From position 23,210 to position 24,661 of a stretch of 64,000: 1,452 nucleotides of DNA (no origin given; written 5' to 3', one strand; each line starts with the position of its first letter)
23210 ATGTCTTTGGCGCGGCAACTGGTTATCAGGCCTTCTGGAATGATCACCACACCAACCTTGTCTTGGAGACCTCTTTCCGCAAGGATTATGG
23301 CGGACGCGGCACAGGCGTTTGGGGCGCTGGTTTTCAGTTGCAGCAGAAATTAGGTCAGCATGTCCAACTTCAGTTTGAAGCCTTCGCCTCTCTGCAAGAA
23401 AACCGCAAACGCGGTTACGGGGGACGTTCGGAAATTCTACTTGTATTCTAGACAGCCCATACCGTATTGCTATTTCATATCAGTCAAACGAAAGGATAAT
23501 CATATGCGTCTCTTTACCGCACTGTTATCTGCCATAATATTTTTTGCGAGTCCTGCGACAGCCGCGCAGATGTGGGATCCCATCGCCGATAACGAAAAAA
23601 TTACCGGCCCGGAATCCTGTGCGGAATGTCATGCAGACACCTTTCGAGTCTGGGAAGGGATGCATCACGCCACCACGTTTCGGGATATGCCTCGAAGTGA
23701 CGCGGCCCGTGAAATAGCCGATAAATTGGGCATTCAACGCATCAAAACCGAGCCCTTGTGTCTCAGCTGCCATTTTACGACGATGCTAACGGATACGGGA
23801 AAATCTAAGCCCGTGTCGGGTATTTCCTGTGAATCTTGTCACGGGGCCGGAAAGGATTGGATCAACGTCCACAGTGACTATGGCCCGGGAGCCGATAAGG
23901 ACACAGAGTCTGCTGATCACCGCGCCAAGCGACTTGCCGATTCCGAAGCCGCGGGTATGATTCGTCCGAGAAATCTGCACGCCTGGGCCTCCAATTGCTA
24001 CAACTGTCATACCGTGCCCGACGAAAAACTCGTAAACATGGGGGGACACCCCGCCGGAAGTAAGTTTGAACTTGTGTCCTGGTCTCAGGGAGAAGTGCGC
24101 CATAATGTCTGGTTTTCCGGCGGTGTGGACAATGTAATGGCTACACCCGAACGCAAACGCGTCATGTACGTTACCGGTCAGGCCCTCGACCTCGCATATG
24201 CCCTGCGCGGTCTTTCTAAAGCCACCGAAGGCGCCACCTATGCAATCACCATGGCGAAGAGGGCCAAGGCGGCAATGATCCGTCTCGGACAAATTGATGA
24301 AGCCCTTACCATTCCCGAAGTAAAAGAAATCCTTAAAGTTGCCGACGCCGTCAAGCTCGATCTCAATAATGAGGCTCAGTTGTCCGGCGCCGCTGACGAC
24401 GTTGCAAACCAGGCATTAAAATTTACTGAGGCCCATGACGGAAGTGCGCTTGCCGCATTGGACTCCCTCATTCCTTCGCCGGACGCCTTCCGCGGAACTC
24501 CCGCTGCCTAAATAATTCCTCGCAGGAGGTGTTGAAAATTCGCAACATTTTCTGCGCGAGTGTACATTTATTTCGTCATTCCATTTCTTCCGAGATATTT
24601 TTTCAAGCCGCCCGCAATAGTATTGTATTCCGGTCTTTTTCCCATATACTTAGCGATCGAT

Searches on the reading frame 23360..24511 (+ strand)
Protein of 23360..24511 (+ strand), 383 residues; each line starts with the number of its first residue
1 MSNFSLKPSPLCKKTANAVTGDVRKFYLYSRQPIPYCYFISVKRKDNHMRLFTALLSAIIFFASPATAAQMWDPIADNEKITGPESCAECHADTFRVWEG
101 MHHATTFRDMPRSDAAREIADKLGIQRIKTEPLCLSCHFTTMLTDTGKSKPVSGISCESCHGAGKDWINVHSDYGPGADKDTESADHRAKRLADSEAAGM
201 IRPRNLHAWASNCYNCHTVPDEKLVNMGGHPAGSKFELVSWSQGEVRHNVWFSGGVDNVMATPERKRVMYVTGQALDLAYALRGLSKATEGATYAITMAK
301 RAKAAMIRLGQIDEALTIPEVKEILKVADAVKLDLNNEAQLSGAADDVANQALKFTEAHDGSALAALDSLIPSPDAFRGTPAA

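Call 3: search_protein_families(library=pfam, proteins=[window:23360-24511:+], max_evalue=0.1)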
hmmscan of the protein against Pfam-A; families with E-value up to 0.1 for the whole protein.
window:23360-24511:+ (383 aa): 7 families
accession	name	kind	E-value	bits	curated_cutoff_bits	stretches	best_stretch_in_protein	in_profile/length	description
PF13435.11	Cytochrome_C554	-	3.1e-15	57.3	20.8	1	86-162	1-84/84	Cytochrome c554 and c-prime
PF09699.15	Paired_CXXCH_1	-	0.00018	21.6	20.6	0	82-93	27-38/41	Doubled CXXCH motif (Paired_CXXCH_1)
PF14522.11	Cytochrome_C7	-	0.00036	20.7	24.8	1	84-161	13-66/67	Cytochrome c7 and related cytochrome c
PF22113.1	Mtrc-MtrF_II-IV_dom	-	0.00038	20.5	30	1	133-229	8-100/176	Outer membrane cytochrome MtrC/MtrF-like, domains II/IV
PF14537.11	Cytochrom_c3_2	-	0.0023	18.8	25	1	152-220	24-67/79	Cytochrome c3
PF05589.17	DUF768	-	0.041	14.5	27.8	1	166-194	11-37/67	Protein of unknown function (DUF768)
PF22678.1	Cytochrom_c_NrfB-like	-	0.059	14.3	27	0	87-162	1-66/89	Cytochrome c-type protein NrfB-like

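Call 4: search_protein_families(library=ncbifam, proteins=[window:23360-24511:+], max_evalue=0.1)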
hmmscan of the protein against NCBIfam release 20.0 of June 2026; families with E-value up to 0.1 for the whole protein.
window:23360-24511:+ (383 aa): 12 families
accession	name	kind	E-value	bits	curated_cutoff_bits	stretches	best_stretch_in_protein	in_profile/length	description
NF043010.1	Cyt554_Nsmonas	equivalog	7.8e-09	35.2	400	1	75-194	23-146/238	cytochrome c-550 CycA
NF041198.1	UshA_like_PCGU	equivalog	2.2e-08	33.2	275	1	75-167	399-485/519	UshA-like (seleno)protein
NF041028.1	decahem_GSU2203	exception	0.0018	17.5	325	0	68-103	20-55/317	GSU2203 family decaheme c-type cytochrome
TIGR01905.1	paired_CXXCH_1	subfamily_domain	0.0026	17.7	25.2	0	150-163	2-15/41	doubled CXXCH domain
NF045930.1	Cytc6PetJCyano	equivalog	0.0084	16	135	0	139-170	21-52/110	cytochrome c6 PetJ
TIGR03508.1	decahem_SO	subfamily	0.0093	15.5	192.2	0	84-220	34-156/258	DmsE family decaheme c-type cytochrome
TIGR03153.1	cytochr_NrfH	equivalog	0.014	15.5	134.2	1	128-227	24-119/138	cytochrome c nitrite reductase small subunit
TIGR03507.1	decahem_SO1788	subfamily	0.026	13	209.3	0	130-167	268-308/672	OmcA/MtrC family decaheme c-type cytochrome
NF008659.0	PRK11659.1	equivalog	0.037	13.7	184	0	86-162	77-143/188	cytochrome c nitrite reductase pentaheme subunit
TIGR04315.1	octaheme_Shew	subfamily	0.051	12.6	375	1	85-178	21-120/440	tetrathionate reductase family octaheme c-type cytochrome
TIGR04257.1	nanowire_3heme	domain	0.096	12.9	40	0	85-110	24-48/75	c(7)-type cytochrome triheme domain-containing protein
TIGR03146.1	cyt_nit_nrfB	equivalog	0.097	13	166.6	0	84-162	40-117/145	cytochrome c nitrite reductase pentaheme subunit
